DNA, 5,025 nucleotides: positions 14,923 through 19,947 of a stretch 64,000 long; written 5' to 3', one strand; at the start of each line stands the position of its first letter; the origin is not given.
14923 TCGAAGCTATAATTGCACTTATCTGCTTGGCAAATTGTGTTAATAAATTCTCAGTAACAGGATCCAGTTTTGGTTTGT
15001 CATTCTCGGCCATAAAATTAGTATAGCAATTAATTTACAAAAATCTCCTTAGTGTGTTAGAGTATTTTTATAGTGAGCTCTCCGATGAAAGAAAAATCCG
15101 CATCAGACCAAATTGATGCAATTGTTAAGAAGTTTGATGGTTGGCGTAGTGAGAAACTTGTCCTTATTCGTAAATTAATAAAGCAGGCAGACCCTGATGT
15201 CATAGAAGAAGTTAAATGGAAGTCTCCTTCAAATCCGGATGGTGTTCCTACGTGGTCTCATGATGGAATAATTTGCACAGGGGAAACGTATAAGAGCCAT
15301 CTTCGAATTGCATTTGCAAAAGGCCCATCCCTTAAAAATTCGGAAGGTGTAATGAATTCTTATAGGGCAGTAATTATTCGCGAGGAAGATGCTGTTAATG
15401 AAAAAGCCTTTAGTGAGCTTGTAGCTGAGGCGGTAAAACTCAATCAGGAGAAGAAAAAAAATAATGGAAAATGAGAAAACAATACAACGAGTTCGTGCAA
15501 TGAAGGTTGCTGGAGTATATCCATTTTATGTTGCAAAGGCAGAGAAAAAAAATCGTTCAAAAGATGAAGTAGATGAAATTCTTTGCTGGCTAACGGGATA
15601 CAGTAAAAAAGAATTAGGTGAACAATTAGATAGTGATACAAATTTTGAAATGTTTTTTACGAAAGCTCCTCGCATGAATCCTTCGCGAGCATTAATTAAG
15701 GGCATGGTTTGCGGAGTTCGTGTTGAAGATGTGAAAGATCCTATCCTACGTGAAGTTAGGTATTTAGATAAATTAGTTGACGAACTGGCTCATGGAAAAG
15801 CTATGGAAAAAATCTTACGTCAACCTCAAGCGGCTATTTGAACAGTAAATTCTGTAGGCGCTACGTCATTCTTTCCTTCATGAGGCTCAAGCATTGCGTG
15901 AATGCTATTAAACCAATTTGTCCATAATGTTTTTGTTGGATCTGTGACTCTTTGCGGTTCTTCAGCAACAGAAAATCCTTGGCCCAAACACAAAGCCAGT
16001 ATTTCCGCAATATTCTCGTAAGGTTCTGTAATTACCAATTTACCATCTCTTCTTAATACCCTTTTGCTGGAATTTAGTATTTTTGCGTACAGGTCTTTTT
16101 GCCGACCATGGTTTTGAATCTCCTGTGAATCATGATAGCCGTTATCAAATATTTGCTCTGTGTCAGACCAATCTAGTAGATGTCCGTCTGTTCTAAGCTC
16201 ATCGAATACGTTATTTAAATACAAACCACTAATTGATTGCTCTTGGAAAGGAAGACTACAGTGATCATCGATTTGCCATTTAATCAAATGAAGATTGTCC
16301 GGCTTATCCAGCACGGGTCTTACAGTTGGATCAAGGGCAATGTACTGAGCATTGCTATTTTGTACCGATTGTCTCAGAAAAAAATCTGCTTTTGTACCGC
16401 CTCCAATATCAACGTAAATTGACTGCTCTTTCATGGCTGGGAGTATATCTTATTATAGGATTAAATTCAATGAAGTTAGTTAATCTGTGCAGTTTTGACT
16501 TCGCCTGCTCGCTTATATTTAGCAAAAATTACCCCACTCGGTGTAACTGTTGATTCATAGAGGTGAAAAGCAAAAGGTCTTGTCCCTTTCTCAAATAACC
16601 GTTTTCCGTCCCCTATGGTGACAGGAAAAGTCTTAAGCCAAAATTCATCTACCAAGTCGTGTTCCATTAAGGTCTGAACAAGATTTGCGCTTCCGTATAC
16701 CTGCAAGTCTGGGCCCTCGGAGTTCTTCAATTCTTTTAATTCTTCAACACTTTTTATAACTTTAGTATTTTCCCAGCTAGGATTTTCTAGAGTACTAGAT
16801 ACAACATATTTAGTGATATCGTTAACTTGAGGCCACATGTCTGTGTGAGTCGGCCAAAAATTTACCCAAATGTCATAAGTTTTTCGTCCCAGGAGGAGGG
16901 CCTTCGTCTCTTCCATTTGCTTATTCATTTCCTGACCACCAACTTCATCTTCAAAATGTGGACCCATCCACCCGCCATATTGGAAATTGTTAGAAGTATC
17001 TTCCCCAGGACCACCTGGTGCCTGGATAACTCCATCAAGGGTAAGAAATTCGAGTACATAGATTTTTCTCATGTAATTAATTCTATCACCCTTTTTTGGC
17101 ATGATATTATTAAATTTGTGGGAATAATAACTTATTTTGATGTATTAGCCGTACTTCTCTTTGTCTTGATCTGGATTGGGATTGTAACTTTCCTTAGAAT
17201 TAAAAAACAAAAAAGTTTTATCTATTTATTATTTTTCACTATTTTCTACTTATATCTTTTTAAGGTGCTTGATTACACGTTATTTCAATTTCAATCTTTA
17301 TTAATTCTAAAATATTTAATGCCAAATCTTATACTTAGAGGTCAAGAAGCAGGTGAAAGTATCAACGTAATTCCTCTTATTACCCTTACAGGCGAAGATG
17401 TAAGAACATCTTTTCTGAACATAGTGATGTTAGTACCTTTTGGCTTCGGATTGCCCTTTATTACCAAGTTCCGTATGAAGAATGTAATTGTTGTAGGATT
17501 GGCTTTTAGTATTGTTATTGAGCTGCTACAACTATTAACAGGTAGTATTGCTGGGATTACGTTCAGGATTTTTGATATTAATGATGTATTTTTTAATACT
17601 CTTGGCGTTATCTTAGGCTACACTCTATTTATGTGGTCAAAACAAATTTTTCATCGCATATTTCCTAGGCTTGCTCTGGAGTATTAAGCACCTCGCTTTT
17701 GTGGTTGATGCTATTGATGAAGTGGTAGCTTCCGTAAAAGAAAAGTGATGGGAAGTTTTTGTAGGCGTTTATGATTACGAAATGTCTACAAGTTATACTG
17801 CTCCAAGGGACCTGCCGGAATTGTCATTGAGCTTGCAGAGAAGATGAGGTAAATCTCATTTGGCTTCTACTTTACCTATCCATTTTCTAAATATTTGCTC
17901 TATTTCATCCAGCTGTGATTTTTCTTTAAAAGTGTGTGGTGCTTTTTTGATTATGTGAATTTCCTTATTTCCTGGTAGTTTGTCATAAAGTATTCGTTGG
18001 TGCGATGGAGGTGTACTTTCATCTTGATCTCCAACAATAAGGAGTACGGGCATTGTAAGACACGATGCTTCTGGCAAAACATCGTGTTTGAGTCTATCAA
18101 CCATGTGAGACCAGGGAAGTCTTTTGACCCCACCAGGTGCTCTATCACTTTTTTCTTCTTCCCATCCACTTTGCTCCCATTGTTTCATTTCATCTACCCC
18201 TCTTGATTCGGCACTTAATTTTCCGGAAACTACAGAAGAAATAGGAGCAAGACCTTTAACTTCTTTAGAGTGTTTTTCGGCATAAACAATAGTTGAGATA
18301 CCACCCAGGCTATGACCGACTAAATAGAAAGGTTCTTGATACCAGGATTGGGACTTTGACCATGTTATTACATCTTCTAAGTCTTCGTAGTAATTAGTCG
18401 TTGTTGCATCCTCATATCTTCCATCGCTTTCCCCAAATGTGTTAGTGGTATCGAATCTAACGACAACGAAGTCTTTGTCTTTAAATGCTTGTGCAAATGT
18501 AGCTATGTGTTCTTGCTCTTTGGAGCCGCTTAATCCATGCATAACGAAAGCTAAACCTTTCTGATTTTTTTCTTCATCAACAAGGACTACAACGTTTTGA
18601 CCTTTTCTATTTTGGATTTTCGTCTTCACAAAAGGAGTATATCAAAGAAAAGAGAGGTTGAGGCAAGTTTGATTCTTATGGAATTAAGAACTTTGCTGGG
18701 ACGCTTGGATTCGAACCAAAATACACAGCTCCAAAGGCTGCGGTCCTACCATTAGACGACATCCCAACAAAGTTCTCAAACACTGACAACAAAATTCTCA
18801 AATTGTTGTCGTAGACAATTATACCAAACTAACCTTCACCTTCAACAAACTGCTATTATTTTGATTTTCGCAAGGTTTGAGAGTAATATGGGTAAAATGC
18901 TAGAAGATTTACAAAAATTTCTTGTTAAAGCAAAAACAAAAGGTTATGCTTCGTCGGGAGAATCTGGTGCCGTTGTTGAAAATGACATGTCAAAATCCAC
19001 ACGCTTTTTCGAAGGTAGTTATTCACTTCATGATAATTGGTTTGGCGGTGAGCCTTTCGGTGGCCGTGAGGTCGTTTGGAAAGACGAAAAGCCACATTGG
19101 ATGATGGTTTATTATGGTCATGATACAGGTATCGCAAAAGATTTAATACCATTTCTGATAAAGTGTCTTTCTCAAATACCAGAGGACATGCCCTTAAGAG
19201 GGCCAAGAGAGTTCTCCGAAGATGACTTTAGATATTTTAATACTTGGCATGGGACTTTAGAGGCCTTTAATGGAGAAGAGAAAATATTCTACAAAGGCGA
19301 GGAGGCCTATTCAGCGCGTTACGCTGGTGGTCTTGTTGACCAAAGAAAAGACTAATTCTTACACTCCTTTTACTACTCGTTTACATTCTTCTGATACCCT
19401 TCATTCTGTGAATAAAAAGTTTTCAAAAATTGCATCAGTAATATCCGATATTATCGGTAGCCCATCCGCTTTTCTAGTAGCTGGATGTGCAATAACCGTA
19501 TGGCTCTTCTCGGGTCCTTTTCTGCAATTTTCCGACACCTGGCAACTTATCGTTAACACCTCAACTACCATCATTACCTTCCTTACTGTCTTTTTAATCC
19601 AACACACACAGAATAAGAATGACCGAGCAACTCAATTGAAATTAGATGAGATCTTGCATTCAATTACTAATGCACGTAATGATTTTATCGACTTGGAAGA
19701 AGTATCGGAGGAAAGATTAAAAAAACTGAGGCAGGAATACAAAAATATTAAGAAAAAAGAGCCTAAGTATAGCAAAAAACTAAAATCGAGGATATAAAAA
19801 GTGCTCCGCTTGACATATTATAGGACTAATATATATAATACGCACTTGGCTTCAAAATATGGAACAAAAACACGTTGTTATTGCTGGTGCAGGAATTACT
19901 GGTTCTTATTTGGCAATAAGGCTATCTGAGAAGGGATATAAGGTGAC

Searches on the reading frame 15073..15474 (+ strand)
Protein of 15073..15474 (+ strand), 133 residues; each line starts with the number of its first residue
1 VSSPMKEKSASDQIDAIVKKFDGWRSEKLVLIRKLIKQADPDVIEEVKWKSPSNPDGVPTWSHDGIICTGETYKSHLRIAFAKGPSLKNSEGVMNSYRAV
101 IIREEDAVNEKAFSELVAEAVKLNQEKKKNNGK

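Call 70: search_protein_families(library=pfam, proteins=[window:15073-15474:+], max_evalue=0.00001)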
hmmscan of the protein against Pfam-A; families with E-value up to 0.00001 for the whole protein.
window:15073-15474:+ (133 aa): 1 family
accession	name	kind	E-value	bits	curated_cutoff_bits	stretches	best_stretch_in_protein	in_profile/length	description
PF08818.16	DUF1801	-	2.3e-12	47.6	27.2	1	26-121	2-85/85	Domain of unknown function (DU1801)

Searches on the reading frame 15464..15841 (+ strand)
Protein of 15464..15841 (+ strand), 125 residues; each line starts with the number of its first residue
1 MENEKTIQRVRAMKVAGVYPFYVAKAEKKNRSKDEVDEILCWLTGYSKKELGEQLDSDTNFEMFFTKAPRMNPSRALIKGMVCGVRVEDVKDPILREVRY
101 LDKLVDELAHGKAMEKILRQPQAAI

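Call 70: search_protein_families(library=pfam, proteins=[window:15464-15841:+], max_evalue=0.00001)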
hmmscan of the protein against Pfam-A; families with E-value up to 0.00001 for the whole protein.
window:15464-15841:+ (125 aa): 1 family
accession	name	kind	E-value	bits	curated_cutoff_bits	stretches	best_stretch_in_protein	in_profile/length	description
PF09966.14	DUF2200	-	3.5e-49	166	22.8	1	9-119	1-111/111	Uncharacterized protein conserved in bacteria (DUF2200)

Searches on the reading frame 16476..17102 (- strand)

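Call 61: search_protein_families(library=pfam, proteins=[window:16476-17102:-], max_evalue=0.00001)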
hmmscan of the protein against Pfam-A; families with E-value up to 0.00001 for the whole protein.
window:16476-17102:- (208 aa): 1 family
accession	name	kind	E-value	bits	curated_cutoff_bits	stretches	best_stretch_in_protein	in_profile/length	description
PF01872.23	RibD_C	-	6.5e-22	78.7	24.1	1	13-192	2-196/197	RibD C-terminal domain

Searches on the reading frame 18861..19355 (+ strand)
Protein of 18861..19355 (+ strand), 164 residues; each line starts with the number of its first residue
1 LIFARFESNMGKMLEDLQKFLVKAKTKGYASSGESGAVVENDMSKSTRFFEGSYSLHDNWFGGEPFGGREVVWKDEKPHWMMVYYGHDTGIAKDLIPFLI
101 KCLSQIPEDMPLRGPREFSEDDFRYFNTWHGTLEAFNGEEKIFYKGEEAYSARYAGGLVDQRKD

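Call 70: search_protein_families(library=pfam, proteins=[window:18861-19355:+], max_evalue=0.00001)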
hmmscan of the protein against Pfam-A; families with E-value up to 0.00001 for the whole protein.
window:18861-19355:+ (164 aa): 1 family
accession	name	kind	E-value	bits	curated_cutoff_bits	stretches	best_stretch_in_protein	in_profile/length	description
PF18931.5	DUF5680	-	2.2e-27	95.9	25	1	58-159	1-104/104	Domain of unknown function (DUF5680)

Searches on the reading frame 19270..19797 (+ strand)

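Call 70: search_protein_families(library=pfam, proteins=[window:19270-19797:+], max_evalue=0.00001)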
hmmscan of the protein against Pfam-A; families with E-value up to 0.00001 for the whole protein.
window:19270-19797:+ (175 aa): 1 family
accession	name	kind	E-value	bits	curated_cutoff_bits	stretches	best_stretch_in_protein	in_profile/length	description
PF04120.17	Iron_permease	-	5e-44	149.6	25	1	51-168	1-118/128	Low affinity iron permease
